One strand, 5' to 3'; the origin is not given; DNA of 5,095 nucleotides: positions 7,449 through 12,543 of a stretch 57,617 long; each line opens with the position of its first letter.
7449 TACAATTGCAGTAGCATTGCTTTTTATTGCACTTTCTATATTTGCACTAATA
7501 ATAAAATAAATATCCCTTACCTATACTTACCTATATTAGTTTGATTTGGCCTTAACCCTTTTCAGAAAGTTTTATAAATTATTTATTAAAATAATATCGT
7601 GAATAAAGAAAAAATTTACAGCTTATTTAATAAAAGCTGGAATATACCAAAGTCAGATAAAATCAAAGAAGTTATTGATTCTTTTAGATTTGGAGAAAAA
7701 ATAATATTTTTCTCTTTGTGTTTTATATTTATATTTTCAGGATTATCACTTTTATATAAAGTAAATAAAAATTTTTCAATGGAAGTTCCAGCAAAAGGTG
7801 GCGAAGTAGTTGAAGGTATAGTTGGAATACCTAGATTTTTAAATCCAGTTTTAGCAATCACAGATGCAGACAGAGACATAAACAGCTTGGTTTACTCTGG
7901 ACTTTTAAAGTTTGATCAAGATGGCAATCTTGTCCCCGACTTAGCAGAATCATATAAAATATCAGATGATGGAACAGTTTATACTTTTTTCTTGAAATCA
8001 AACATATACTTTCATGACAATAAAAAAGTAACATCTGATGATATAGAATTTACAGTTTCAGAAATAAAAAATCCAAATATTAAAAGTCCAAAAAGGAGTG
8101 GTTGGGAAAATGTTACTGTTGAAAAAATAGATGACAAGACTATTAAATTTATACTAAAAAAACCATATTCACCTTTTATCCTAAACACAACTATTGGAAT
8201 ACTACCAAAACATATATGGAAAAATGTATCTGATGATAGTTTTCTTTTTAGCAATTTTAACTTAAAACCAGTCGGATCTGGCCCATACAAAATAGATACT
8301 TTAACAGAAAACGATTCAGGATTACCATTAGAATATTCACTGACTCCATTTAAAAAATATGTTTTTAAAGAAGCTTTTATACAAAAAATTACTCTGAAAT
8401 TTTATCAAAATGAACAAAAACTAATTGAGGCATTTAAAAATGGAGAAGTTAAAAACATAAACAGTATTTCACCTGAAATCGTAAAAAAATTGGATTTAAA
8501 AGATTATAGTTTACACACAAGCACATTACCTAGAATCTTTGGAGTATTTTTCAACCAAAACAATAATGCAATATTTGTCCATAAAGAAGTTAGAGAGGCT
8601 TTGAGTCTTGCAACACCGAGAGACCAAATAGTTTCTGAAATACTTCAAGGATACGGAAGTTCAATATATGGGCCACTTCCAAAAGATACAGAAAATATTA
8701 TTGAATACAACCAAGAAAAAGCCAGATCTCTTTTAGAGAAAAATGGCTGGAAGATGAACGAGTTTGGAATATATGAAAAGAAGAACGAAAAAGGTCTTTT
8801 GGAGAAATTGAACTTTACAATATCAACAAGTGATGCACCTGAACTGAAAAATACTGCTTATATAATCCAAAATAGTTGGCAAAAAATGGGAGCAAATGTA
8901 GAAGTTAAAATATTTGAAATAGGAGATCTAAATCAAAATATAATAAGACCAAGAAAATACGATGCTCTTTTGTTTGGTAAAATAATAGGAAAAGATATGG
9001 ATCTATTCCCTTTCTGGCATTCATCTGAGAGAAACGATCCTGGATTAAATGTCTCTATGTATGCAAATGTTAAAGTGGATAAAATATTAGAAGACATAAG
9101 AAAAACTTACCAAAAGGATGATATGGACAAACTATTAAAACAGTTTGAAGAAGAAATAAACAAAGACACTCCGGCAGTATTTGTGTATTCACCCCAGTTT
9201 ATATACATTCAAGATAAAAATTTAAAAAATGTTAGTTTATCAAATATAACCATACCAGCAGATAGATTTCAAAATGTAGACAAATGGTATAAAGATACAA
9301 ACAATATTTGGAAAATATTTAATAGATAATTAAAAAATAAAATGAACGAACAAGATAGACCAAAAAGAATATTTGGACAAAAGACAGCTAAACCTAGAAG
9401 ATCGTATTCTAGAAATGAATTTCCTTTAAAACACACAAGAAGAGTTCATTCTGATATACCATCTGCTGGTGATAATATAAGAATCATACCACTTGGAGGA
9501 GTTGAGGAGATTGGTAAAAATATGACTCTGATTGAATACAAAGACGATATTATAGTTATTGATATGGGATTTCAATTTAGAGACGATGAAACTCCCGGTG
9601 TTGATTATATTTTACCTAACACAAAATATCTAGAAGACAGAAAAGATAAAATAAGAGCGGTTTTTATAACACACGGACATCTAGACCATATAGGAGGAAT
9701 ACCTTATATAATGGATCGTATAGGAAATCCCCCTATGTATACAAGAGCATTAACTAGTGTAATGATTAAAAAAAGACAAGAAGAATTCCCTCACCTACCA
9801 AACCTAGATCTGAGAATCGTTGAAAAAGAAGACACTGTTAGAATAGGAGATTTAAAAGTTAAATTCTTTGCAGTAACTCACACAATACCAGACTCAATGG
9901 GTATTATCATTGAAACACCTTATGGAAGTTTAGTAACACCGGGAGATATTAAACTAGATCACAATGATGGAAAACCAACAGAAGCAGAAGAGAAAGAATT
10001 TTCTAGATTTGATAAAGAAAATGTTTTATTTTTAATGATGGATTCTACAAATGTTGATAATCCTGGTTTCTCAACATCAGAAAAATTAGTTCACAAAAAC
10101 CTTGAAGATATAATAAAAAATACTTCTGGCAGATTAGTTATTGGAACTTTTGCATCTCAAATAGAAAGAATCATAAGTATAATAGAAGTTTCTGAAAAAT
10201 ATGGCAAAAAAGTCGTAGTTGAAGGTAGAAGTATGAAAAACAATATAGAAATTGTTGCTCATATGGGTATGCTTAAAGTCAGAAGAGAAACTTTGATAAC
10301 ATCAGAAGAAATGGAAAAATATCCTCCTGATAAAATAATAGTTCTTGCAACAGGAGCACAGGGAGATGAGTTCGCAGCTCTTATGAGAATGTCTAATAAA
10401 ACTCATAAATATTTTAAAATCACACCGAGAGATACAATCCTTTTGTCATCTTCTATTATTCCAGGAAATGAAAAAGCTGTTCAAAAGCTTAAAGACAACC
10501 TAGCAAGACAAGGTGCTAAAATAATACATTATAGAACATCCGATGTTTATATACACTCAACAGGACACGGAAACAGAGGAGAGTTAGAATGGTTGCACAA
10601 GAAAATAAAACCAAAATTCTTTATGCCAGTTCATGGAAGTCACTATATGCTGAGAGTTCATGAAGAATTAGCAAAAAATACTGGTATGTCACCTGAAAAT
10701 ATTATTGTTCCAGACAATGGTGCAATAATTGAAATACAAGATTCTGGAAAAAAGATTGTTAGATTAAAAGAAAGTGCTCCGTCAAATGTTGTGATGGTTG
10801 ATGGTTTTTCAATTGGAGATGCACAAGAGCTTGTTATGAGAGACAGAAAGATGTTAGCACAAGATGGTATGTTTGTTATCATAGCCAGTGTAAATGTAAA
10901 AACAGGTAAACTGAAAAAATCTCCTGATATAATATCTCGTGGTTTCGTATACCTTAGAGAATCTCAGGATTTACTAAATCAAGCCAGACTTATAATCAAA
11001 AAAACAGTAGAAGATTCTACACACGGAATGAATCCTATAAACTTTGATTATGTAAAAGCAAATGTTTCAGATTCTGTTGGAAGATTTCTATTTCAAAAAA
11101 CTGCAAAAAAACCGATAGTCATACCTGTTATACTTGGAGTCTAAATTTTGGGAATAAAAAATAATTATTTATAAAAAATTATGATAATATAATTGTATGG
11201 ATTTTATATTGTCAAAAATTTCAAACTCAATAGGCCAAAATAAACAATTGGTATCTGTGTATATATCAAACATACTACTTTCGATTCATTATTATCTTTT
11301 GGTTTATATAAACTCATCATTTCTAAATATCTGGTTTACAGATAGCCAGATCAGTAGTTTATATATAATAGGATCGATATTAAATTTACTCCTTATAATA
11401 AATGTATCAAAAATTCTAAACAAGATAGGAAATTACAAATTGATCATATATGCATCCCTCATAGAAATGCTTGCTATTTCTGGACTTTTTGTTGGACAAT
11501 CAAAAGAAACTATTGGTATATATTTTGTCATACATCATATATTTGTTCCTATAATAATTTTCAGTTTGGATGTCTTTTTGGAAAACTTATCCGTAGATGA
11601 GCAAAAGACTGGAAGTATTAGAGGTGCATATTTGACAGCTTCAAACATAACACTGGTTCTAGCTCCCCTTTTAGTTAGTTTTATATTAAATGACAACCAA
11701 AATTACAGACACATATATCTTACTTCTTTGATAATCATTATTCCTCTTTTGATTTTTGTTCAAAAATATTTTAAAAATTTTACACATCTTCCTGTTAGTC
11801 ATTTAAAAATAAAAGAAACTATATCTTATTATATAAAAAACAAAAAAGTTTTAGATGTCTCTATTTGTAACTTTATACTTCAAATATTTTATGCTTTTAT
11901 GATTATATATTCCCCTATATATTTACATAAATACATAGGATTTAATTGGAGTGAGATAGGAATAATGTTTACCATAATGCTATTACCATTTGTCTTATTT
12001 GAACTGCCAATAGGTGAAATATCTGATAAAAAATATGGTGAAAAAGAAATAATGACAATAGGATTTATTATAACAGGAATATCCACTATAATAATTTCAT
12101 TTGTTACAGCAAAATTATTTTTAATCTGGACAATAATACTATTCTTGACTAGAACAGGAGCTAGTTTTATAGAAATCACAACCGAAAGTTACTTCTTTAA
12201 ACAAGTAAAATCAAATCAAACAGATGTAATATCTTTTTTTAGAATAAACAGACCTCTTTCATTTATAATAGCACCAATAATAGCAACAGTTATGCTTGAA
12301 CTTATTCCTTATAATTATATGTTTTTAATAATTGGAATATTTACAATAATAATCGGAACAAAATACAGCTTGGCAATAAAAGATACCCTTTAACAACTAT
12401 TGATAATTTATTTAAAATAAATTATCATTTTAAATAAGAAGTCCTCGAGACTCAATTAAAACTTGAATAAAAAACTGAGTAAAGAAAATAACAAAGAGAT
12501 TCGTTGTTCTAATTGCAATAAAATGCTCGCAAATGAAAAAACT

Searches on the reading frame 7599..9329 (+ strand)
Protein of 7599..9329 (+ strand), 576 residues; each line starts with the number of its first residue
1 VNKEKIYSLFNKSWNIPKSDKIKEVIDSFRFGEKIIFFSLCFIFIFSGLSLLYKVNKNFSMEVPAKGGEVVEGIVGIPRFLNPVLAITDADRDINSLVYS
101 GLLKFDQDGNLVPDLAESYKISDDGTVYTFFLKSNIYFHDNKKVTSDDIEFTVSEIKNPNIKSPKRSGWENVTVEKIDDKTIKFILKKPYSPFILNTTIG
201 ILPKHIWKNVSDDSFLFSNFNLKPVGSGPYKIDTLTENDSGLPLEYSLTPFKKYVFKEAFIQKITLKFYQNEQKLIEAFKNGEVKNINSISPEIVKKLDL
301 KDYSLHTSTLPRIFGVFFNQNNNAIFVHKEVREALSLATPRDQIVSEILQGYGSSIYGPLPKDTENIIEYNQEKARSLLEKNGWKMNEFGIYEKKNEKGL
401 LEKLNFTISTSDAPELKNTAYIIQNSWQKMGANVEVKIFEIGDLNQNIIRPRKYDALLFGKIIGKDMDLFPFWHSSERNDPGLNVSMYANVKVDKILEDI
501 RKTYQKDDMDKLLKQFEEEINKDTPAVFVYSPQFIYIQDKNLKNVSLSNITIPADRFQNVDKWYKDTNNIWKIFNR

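Call 62: search_protein_families(library=pfam, proteins=[window:7599-9329:+], max_evalue=0.00001)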
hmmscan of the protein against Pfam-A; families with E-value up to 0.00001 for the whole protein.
window:7599-9329:+ (576 aa): 1 family
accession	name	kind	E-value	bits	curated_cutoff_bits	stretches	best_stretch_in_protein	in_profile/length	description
PF00496.27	SBP_bac_5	-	5e-66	223.7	32.4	1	111-464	2-349/368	Bacterial extracellular solute-binding proteins, family 5 Middle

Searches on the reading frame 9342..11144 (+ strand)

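Call 62: search_protein_families(library=pfam, proteins=[window:9342-11144:+], max_evalue=0.00001)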
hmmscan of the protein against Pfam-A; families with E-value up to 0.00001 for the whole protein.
window:9342-11144:+ (600 aa): 5 families
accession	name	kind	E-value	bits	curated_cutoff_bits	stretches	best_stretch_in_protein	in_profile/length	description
PF22505.1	RNase_J_b_CASP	-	4.6e-42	143.2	27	1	263-387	2-126/126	Ribonuclease J, beta-CASP domain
PF17770.6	RNase_J_C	-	8.5e-25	88.1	23.8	1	498-600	1-102/102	Ribonuclease J C-terminal domain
PF00753.33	Lactamase_B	-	4.5e-15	56.5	22.7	1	59-211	6-158/196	Metallo-beta-lactamase superfamily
PF12706.13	Lactamase_B_2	-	4e-12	46.6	27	1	95-205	23-145/200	Beta-lactamase superfamily domain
PF07521.17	RMMBL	-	3.4e-06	27.4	21.6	0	404-457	11-63/63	Zn-dependent metallo-hydrolase RNA specificity domain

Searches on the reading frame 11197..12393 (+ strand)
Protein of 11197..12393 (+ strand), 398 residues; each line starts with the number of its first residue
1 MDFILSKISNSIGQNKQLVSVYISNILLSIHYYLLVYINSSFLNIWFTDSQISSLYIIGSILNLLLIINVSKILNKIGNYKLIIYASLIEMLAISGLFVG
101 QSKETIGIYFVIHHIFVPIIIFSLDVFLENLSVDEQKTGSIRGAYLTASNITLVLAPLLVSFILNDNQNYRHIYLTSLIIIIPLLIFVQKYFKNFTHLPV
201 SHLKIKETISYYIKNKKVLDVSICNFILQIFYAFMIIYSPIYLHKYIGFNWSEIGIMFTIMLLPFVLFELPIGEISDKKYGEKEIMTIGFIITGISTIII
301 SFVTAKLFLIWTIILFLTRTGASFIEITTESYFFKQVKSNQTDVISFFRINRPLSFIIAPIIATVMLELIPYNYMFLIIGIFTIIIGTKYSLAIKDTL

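Call 94: search_protein_families(library=pfam, proteins=[window:11197-12393:+], max_evalue=0.00001)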
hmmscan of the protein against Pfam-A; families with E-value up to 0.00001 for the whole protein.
window:11197-12393:+ (398 aa): 2 families
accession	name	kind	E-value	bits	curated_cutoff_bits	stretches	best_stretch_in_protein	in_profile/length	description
PF07690.21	MFS_1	-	7.9e-26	91.2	33.4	2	222-387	2-165/347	Major Facilitator Superfamily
PF13347.12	MFS_2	-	6.5e-06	25.4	27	0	151-328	149-334/427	MFS/sugar transport protein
